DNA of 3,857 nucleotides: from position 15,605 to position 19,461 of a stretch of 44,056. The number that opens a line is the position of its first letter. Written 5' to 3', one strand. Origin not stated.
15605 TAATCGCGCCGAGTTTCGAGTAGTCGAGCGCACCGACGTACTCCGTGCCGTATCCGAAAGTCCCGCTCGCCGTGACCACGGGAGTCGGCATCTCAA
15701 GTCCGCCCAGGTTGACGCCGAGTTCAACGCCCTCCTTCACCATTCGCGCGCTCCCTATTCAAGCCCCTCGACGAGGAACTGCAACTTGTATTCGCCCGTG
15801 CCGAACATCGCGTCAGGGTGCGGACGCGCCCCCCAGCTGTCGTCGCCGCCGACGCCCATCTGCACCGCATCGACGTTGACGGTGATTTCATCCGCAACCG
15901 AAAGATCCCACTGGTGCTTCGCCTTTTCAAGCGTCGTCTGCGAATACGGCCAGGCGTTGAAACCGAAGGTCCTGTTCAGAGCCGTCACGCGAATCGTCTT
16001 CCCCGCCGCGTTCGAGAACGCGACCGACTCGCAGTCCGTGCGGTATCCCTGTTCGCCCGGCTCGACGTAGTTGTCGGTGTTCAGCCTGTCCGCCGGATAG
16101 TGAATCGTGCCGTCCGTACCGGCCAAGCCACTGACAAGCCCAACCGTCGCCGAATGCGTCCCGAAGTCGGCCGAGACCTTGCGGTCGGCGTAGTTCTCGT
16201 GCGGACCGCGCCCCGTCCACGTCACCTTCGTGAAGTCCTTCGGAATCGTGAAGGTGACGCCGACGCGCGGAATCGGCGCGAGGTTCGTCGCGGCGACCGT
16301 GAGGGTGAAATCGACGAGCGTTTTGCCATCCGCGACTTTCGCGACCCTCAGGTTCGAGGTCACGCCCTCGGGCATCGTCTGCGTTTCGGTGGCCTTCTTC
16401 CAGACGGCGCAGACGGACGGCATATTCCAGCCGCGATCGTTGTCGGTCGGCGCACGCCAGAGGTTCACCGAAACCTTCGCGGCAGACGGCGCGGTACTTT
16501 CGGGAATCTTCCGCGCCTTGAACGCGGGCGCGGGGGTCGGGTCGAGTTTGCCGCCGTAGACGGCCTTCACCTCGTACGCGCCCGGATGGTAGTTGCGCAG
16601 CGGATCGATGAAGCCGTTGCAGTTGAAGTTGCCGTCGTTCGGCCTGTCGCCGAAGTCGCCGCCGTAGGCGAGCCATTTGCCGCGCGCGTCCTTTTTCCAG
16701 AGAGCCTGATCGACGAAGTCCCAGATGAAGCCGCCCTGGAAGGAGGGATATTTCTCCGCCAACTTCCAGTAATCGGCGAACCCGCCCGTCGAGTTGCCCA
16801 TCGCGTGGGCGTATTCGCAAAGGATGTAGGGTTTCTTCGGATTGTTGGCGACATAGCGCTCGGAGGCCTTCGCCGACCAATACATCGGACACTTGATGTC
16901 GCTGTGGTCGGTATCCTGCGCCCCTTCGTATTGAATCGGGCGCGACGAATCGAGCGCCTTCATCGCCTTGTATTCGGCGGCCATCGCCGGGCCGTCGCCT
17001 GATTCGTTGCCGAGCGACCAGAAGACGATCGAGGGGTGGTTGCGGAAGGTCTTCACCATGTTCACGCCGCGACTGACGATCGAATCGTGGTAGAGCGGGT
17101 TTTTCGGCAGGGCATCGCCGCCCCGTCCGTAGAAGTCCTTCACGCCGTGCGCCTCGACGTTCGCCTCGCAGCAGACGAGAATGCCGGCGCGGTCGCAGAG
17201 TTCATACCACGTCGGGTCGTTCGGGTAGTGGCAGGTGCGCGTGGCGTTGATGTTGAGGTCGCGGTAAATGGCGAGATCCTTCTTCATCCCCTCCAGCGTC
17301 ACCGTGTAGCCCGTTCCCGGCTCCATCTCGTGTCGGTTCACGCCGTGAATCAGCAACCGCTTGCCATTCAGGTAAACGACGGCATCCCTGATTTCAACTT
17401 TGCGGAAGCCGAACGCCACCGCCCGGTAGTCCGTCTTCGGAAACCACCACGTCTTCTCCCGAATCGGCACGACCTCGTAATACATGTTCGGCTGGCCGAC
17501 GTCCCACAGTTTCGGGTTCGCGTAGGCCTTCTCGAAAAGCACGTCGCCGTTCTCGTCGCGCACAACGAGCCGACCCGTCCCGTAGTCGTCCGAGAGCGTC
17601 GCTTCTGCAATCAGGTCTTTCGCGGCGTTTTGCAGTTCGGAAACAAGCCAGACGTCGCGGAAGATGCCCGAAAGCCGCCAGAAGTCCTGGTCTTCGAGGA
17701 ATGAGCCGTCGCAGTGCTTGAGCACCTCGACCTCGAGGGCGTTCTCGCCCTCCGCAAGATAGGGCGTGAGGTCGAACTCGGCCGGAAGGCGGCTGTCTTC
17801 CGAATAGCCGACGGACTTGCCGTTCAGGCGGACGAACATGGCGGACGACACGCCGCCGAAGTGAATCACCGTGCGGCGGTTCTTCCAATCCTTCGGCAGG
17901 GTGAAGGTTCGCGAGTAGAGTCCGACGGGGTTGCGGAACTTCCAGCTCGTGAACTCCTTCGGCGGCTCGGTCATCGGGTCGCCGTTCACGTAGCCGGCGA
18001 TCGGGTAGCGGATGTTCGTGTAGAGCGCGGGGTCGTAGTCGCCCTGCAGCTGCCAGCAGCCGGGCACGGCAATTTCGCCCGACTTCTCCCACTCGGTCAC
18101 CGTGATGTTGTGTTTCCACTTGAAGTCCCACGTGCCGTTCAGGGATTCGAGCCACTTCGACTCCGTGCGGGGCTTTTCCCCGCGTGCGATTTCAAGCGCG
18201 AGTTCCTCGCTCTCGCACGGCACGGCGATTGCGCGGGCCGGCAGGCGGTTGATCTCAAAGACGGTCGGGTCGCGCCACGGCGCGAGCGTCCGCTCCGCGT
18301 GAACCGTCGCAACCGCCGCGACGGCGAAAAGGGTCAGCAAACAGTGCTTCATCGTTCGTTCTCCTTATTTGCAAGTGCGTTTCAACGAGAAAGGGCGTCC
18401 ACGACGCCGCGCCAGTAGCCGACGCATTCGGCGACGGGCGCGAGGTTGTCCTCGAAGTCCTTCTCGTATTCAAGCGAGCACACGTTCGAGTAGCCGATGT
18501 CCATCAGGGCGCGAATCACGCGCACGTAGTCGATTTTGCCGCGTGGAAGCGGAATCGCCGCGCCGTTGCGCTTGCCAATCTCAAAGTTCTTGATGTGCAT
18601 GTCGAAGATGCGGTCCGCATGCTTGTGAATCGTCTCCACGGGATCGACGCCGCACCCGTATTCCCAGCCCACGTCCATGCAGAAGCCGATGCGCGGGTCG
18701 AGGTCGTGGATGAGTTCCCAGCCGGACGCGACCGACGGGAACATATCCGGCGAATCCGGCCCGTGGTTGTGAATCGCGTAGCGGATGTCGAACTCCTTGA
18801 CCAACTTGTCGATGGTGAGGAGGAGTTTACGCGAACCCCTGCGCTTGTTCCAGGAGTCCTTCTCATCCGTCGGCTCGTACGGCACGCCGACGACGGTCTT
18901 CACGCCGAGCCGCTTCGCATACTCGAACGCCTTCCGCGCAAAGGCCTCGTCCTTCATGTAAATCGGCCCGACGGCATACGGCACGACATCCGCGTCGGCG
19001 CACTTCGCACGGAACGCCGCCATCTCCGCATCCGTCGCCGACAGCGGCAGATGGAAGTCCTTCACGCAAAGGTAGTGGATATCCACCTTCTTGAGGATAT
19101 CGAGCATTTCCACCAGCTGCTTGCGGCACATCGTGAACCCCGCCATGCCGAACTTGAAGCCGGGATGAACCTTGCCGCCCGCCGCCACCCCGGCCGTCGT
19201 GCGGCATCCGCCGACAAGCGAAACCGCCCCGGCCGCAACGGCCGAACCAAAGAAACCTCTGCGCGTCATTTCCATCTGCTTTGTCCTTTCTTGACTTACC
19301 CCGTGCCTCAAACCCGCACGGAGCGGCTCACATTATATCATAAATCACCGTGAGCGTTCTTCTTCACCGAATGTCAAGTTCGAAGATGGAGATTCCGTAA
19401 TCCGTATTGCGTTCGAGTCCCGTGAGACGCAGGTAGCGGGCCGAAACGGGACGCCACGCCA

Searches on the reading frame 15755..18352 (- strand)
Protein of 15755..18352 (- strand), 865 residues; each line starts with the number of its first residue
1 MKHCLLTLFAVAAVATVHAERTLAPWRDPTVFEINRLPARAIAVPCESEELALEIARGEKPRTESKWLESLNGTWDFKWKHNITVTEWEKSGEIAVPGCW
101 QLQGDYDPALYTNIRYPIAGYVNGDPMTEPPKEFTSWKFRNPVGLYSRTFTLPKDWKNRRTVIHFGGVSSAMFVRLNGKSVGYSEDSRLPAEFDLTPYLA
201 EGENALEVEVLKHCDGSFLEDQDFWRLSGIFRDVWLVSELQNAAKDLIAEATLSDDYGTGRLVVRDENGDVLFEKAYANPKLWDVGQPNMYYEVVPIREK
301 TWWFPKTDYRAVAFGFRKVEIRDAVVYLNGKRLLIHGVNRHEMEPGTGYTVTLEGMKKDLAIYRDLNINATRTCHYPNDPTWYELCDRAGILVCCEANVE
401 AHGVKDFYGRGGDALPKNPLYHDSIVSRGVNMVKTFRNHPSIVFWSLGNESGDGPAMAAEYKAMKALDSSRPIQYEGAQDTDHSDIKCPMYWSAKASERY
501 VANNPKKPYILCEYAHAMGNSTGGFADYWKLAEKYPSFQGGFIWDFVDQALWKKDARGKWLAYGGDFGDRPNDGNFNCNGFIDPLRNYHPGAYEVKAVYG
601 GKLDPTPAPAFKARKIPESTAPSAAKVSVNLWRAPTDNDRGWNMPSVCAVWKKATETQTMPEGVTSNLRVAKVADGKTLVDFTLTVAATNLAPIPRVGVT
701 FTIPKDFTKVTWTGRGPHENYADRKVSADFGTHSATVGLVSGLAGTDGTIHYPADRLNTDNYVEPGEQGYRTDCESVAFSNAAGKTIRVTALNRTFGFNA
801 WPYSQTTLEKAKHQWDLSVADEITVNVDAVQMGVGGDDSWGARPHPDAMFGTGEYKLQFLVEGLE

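Call 36: search_protein_families(library=pfam, proteins=[window:15755-18352:-], max_evalue=0.001)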
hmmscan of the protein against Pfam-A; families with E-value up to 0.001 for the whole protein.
window:15755-18352:- (865 aa): 4 families
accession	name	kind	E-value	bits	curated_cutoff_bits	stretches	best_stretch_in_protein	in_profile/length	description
PF02836.23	Glyco_hydro_2_C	-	7.8e-89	298.2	21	1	319-600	1-298/302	Glycosyl hydrolases family 2, TIM barrel domain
PF02929.23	Bgal_small_N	-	1.5e-46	159.5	25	2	628-737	30-154/248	Beta galactosidase small chain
PF02837.24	Glyco_hydro_2_N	-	1.5e-37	129.6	28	1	68-238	1-167/169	Glycosyl hydrolases family 2, sugar binding domain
PF22666.2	Glyco_hydro_2_N2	-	6.4e-08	33.3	27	1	145-211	51-118/167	Glycosyl hydrolase 2 galactose-binding domain-like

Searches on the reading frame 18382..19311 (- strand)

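Call 36: search_protein_families(library=pfam, proteins=[window:18382-19311:-], max_evalue=0.001)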
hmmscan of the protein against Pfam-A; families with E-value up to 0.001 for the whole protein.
window:18382-19311:- (309 aa): 1 family
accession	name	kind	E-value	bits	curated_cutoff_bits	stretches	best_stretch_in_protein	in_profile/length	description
PF01261.30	AP_endonuc_2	-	1.7e-19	71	31.1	1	86-285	21-232/249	Xylose isomerase-like TIM barrel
